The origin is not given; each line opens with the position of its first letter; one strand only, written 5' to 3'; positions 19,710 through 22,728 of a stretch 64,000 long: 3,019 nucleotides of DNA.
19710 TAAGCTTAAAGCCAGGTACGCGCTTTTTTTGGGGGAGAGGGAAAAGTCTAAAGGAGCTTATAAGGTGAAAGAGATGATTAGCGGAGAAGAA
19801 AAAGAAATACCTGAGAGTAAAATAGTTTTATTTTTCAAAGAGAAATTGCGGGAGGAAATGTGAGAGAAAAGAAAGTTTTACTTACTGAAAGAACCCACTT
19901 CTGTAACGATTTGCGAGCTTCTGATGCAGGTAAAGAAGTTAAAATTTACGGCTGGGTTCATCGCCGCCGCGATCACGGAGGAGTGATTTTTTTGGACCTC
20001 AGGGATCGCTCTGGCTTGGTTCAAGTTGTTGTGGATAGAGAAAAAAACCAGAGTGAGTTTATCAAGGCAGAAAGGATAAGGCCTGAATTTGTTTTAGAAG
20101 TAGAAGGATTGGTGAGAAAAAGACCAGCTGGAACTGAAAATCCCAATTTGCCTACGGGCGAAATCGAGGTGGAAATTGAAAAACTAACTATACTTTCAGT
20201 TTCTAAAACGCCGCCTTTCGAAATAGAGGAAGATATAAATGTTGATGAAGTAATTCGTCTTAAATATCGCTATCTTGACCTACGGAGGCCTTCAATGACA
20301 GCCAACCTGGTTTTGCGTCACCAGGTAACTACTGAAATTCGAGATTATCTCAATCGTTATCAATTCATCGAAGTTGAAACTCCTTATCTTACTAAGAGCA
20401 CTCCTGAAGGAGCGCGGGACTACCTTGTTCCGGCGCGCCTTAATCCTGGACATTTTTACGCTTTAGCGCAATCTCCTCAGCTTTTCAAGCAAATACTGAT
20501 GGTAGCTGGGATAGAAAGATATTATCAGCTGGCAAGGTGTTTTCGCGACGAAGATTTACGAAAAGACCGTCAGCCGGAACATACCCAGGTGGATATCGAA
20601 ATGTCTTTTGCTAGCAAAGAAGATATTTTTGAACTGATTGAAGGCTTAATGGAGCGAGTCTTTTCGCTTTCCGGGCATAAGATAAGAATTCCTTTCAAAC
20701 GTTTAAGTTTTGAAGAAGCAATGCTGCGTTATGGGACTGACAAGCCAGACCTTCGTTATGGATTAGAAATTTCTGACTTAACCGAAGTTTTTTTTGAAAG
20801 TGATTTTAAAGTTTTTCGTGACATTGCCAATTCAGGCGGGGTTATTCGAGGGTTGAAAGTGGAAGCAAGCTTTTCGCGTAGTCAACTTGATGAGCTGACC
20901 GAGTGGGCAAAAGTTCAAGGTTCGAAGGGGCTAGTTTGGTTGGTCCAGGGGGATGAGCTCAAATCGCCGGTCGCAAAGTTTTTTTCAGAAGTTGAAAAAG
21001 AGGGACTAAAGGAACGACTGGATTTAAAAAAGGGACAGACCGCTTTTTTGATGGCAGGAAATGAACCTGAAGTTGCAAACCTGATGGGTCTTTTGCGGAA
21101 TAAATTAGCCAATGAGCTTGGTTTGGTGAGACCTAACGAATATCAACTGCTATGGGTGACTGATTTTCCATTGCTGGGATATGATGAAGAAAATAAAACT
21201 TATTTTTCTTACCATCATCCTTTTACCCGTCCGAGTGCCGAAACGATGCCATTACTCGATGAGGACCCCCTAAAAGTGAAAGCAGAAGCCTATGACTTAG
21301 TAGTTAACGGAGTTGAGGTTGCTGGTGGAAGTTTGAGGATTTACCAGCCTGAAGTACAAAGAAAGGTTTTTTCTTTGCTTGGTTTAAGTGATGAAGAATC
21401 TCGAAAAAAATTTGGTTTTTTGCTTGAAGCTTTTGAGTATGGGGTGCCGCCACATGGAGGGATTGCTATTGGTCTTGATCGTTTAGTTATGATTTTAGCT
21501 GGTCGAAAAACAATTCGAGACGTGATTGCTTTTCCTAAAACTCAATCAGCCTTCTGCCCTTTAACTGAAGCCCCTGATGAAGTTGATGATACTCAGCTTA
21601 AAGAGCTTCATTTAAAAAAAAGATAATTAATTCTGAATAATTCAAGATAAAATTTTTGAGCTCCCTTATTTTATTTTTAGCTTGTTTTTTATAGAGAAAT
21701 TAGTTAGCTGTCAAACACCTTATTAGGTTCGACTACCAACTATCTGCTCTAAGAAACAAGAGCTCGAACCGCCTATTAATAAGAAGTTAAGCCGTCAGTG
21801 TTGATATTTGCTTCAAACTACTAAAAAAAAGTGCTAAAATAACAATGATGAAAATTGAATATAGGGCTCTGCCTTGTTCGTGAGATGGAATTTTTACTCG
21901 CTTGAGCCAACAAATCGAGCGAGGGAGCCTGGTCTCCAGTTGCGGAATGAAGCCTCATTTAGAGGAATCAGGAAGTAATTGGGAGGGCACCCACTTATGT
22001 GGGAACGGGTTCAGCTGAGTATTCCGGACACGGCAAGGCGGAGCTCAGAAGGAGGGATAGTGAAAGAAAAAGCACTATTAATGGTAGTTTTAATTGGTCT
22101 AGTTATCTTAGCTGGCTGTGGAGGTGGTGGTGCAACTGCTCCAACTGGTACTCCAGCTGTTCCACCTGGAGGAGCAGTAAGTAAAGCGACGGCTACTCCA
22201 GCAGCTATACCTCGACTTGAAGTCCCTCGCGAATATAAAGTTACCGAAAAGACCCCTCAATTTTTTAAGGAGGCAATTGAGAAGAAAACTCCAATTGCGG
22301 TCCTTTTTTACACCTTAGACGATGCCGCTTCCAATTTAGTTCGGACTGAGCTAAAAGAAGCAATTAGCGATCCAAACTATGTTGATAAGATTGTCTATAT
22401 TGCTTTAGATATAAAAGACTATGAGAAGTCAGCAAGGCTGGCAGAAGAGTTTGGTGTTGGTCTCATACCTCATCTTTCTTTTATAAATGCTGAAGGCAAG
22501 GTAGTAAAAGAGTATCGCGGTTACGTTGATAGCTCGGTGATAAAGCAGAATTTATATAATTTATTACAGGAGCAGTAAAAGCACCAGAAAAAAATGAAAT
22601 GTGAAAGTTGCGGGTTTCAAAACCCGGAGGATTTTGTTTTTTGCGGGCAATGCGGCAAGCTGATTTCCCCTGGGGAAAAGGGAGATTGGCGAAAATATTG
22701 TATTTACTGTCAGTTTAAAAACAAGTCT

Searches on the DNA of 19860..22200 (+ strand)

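Call 4: search_rna_families(source=window, start=21600, end=22200, threshold=evalue, max_evalue=1, show_alignments=2)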
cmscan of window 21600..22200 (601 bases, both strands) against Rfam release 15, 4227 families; matches with E-value up to 1: 2.
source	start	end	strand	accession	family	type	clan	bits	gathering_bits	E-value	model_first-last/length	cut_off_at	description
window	21863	22048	+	RF00013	6S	Gene;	-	86.8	46.4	8.3e-18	1-187/187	no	6S / SsrS RNA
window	21794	21847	+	RF01726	SAM-II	Cis-reg; riboswitch;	-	21.2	44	0.16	1-60/60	no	SAM-II riboswitch aptamer (SAM-II long loop)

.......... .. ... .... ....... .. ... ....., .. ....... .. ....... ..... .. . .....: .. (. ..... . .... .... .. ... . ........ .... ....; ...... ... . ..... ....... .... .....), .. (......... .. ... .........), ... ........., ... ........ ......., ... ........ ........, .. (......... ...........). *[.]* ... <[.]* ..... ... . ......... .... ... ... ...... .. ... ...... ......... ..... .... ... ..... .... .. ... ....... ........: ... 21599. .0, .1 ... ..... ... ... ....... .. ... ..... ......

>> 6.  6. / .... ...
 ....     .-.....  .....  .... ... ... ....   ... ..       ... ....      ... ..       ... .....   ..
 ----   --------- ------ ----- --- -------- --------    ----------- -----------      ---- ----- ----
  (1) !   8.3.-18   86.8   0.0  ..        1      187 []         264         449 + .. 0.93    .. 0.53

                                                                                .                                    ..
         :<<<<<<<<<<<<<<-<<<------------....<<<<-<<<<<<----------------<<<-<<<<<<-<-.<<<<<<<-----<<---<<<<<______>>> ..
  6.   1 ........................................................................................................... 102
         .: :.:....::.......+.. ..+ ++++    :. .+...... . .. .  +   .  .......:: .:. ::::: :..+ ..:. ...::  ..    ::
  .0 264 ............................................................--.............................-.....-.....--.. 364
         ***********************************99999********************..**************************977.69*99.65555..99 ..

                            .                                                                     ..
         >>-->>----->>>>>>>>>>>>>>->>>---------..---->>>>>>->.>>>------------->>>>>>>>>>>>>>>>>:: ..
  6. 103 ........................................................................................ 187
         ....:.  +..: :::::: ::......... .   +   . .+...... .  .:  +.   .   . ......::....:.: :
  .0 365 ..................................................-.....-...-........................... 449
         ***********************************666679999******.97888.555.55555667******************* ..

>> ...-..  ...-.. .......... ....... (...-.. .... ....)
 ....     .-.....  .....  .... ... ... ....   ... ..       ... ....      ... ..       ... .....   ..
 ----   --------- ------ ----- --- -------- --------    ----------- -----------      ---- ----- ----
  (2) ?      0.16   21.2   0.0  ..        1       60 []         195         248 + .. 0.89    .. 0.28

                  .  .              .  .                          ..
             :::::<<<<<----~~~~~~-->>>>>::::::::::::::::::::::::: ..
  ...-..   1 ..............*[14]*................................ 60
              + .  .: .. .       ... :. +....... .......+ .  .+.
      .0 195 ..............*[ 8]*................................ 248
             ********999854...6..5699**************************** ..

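Call 10: search_rna_families(sources=[L001, L002, L003, L023, L005, L004, L006, L008, L013, L014, L018, L019, L021, L022, L024, L034, L038, L067, L068], threshold=gathering)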
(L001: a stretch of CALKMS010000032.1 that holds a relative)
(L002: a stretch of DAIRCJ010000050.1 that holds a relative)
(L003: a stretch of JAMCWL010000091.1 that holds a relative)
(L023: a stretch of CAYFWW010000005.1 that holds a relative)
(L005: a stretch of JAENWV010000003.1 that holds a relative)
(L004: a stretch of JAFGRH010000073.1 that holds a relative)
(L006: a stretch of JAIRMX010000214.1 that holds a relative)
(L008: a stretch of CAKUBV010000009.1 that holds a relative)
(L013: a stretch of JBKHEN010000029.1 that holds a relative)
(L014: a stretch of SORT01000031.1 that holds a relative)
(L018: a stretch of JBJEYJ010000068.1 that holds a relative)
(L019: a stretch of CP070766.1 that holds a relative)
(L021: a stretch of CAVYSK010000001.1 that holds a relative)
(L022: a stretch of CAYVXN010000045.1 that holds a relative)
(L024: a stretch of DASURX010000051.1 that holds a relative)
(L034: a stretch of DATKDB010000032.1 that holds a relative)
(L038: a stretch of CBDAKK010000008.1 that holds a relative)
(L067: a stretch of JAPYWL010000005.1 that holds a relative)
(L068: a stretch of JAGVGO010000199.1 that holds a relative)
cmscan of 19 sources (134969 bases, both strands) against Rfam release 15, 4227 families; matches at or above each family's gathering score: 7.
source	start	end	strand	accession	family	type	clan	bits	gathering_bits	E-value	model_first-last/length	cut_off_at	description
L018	2753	2960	+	RF00230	T-box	Cis-reg; leader;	-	141.1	93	4.1e-31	1-219/219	no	T-box leader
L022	2753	2960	+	RF00230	T-box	Cis-reg; leader;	-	138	93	2.6e-30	1-219/219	no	T-box leader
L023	4795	4973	+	RF00013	6S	Gene;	-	98.6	46.4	3e-18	1-187/187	no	6S / SsrS RNA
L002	4959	5143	+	RF00013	6S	Gene;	-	86.9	46.4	1.8e-15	1-187/187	no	6S / SsrS RNA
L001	3045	3231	+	RF00013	6S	Gene;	-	86.2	46.4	2.6e-15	1-187/187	no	6S / SsrS RNA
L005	4858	5014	+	RF00013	6S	Gene;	-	79.9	46.4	8.2e-14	1-187/187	no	6S / SsrS RNA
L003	4831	5014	+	RF00013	6S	Gene;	-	67.7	46.4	6.7e-11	1-187/187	no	6S / SsrS RNA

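Call 15: build_rna_model(alignment_id=A1)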
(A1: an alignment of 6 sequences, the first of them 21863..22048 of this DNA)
Model R1 built from alignment A1 (6 sequences, 192 columns); structure: RNAalifold consensus.
model positions 184; base pairs 50; branch points 0; effective number of sequences 1.73; information 0.59 bits per position. Calibrated on 0.2 Mb of random sequence (short: E-values are rough).
structure used (alignment columns):
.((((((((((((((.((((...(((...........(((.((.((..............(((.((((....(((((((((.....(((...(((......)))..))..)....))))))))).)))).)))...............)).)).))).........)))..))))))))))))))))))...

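Call 17: search_with_rna_model(model_id=R1, sources=[window, L001, L002, L003, L004, L005, L006, L007, L008, L009, L010, L011, L012, L013, L014, L015, L016, L017, L018, L019, L020, L021, L022, L023, L024, L025, L026, L027, L028, L029, L030, L031, L032, L033, L034, L035, L036, L037, L038, L039, L040, L041, L042, L043, L044, L045, L046, L047, L048, L049, L050, L051, L052, L053, L054, L055, L056, L057, L058, L059, L060, L061, L062, L063, L064, L065, L066, L067, L068, L069, L070, L071, L072, L073, L074, L075, L076, L077, L078, L079, L080], max_evalue=1)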
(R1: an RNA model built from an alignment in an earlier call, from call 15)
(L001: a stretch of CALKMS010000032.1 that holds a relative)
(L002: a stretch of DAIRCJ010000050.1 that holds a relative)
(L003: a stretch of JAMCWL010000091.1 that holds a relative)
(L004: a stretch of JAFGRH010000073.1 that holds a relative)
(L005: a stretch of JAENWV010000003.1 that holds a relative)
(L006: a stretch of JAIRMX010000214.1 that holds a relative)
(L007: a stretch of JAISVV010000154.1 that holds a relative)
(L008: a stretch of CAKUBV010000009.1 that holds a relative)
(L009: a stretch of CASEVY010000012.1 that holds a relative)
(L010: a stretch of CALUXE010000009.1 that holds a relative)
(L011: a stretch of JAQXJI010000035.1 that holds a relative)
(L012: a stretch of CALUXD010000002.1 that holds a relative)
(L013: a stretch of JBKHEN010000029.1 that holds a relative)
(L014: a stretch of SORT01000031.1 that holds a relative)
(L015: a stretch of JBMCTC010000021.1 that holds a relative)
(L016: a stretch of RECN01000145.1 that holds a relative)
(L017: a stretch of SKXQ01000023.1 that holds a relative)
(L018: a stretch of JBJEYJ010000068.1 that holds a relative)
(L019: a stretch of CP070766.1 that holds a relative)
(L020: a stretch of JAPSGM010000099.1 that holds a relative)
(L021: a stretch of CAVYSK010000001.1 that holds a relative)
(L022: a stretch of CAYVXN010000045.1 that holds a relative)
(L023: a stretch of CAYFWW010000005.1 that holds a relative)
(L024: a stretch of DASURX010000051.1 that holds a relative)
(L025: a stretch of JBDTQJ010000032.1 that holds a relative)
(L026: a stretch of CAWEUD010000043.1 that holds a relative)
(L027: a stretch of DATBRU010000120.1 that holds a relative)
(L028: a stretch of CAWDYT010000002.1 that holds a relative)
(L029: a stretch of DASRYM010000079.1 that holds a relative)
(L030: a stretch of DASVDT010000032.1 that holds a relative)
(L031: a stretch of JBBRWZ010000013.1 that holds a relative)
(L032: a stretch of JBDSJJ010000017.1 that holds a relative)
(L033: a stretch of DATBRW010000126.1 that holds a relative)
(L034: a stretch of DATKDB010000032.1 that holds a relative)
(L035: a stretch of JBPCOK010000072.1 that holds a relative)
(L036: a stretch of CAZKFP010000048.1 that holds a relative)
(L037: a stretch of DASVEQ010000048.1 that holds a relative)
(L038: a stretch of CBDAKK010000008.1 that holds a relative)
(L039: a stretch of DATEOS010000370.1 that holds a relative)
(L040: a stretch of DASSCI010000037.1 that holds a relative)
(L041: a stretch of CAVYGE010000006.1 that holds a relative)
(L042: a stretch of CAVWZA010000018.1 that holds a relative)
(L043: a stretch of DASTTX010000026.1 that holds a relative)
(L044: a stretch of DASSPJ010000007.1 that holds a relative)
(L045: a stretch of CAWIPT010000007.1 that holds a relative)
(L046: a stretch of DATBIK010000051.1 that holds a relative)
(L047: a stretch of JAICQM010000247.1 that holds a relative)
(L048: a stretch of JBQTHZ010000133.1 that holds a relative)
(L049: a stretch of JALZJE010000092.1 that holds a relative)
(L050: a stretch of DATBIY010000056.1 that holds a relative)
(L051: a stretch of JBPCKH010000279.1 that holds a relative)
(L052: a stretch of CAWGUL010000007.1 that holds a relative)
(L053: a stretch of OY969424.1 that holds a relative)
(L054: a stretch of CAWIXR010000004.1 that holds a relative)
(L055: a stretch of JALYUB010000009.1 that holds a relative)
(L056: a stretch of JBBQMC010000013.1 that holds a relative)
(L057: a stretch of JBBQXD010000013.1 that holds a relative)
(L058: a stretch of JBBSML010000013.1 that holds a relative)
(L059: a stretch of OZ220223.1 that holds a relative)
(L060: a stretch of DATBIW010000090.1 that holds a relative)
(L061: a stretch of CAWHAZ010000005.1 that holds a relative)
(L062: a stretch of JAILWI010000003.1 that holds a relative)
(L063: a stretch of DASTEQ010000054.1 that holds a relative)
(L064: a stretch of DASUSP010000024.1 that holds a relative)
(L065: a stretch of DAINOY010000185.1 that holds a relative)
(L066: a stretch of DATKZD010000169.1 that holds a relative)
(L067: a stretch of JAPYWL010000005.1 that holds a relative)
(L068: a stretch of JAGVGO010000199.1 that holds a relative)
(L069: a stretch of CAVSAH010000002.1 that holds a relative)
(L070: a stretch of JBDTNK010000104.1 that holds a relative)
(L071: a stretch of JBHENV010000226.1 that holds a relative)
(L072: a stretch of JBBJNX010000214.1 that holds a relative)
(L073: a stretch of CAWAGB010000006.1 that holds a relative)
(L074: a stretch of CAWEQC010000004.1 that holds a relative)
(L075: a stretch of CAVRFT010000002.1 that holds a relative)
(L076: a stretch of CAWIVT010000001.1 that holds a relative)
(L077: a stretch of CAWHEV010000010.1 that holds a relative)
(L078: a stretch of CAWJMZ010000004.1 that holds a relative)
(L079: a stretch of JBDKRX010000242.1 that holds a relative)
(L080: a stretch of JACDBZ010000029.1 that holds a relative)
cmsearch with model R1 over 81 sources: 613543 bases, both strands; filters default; matches with E-value up to 1: 7.
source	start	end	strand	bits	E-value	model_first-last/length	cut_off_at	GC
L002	4959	5143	+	202.6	9.6e-52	1-184/184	no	0.52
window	21863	22048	+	194.6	1.3e-49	1-184/184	no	0.53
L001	3045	3231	+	193.7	2.2e-49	1-184/184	no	0.53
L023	4795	4973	+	166.4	4.6e-42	1-184/184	no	0.45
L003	4831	5014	+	132.1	7.1e-33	1-184/184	no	0.55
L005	4858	5014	+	126.8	1.9e-31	1-184/184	no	0.49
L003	4830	5013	-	20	0.0074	1-184/184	no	0.55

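Call 18: search_with_rna_model(model_id=R1, sources=[L081, L082, L083, L084, L085, L086, L087, L088, L089, L090, L091, L092, L093, L094, L095, L096, L097, L098, L099, L100, L101, L102, L103, L104, L105, L106, L107, L108, L109, L110, L111, L112, L113, L114, L115, L116, L117, L118, L119, L120, L121, L122, L123, L124, L125, L126, L127, L128, L129, L130, L131, L132, L133, L134, L135, L136, L137, L138, L139, L140, L141, L142, L143, L144, L145, L146, L147, L148, L149, L150, L151, L152, L153, L154, L155, L156, L157, L158, L159, L160], max_evalue=1)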
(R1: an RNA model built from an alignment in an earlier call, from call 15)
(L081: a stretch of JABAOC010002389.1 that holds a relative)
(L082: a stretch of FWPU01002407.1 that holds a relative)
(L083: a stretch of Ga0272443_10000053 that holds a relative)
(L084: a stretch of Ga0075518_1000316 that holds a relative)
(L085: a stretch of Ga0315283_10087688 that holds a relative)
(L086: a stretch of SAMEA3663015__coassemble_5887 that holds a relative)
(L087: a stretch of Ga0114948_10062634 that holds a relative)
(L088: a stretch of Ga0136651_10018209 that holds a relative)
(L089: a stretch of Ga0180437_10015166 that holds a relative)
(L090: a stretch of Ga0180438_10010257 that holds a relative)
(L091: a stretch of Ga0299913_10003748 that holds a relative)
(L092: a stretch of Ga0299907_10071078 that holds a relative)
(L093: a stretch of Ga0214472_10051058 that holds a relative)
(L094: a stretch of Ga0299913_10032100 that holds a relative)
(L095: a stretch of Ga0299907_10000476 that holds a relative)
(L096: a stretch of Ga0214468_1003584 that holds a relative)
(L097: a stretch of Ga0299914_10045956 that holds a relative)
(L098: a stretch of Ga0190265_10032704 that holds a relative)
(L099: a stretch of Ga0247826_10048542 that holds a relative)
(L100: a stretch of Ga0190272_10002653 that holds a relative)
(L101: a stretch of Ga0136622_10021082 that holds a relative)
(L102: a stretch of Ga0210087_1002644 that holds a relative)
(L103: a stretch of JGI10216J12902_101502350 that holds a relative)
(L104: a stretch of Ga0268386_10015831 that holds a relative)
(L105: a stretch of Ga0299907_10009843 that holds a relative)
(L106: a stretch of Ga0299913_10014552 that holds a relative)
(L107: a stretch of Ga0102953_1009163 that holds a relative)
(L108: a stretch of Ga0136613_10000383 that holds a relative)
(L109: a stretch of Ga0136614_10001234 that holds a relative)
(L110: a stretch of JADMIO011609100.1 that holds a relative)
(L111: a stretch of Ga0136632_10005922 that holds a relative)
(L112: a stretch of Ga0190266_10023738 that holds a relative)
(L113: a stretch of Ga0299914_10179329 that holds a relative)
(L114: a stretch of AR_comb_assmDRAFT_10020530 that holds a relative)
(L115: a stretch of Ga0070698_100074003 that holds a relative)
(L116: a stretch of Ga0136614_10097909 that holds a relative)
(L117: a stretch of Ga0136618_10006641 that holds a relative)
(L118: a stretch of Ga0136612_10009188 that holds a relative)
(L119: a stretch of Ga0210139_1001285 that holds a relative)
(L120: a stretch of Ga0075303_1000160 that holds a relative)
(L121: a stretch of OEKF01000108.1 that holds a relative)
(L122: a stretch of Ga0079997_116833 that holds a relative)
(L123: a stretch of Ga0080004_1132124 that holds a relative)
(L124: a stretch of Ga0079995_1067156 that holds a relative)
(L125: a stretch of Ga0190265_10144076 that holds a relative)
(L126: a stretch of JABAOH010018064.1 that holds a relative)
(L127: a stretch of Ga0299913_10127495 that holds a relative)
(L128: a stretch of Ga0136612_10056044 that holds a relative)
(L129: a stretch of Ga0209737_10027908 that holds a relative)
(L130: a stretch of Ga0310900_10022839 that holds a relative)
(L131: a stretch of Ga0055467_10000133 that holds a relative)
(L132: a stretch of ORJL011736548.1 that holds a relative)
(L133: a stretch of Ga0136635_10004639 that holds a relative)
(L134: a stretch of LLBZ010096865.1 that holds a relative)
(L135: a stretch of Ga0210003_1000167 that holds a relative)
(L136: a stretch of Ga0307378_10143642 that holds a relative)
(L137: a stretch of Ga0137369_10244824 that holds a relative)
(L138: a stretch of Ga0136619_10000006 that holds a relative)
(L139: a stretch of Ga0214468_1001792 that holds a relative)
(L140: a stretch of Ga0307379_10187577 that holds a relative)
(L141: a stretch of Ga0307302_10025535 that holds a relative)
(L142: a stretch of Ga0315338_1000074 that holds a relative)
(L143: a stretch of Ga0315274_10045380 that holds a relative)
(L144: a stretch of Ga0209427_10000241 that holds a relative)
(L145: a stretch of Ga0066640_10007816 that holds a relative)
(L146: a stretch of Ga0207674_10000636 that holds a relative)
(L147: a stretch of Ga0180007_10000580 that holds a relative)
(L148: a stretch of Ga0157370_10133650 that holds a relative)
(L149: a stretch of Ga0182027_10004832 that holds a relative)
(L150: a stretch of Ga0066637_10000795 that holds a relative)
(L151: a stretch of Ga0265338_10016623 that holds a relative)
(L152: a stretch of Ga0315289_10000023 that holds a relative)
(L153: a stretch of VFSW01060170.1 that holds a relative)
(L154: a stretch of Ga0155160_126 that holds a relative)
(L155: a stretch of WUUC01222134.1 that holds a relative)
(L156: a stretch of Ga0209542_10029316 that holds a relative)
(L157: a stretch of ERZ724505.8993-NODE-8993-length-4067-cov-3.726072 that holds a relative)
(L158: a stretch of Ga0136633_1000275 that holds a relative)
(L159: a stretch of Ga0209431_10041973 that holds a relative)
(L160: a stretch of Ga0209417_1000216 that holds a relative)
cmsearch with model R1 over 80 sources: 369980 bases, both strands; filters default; matches with E-value up to 1: 6.
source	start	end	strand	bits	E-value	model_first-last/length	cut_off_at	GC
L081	4276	4454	+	166.4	2.8e-42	1-184/184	no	0.45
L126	1683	1861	+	166.4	2.8e-42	1-184/184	no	0.45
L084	4358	4514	+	126.8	1.1e-31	1-184/184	no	0.49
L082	4306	4491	+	100.4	1.3e-24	1-184/184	no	0.6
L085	1863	2013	+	86.5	7e-21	1-184/184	no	0.62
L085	1862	2012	-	18.1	0.015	1-184/184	no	0.62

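Call 20: search_with_rna_model(model_id=R1, sources=[window, L001, L002, L003, L005, L023, L082, L085], max_evalue=0.00001, make_alignment=true)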
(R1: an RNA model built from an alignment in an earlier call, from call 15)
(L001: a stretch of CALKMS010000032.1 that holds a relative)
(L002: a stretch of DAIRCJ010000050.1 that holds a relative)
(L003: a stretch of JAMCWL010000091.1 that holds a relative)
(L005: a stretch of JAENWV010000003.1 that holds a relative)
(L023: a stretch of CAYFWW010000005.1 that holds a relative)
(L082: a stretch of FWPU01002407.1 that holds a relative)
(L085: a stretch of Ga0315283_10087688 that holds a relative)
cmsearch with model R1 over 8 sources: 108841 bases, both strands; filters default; matches with E-value up to 0.00001: 8.
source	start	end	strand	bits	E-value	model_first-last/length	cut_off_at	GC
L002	4959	5143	+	202.6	1.7e-52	1-184/184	no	0.52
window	21863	22048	+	194.6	2.3e-50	1-184/184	no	0.53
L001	3045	3231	+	193.7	4e-50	1-184/184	no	0.53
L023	4795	4973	+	166.4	8.2e-43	1-184/184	no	0.45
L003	4831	5014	+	132.1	1.3e-33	1-184/184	no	0.55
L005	4858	5014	+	126.8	3.3e-32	1-184/184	no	0.49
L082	4306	4491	+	100.4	3.9e-25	1-184/184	no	0.6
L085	1863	2013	+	86.5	2.1e-21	1-184/184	no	0.62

Alignment A2: 8 matches aligned to the model, 213 columns, each read 5' to 3' on its own strand. Consensus structure (alignment columns), stored with it:
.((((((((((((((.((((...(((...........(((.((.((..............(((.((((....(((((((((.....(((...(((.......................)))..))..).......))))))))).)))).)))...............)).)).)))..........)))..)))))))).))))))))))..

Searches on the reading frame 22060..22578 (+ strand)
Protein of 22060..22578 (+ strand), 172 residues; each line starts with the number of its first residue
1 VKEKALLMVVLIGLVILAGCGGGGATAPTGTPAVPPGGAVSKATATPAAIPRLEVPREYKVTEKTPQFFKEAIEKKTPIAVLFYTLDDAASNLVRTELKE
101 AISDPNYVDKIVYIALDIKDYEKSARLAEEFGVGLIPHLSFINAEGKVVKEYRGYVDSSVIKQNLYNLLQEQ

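Call 26: search_protein_families(library=pfam, proteins=[window:22060-22578:+], max_evalue=0.01)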
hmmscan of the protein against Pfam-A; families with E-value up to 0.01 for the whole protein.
window:22060-22578:+ (172 aa): 3 families
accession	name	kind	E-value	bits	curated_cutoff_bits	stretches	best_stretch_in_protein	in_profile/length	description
PF13098.12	Thioredoxin_2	-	4.4e-05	24.2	27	1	73-163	2-102/104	Thioredoxin-like domain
PF00085.26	Thioredoxin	-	0.00026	21.4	23.5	1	61-165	2-101/103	Thioredoxin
PF24381.1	DUF7537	-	0.0063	16.5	31.7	1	6-30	2-26/258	Family of unknown function (DUF7537)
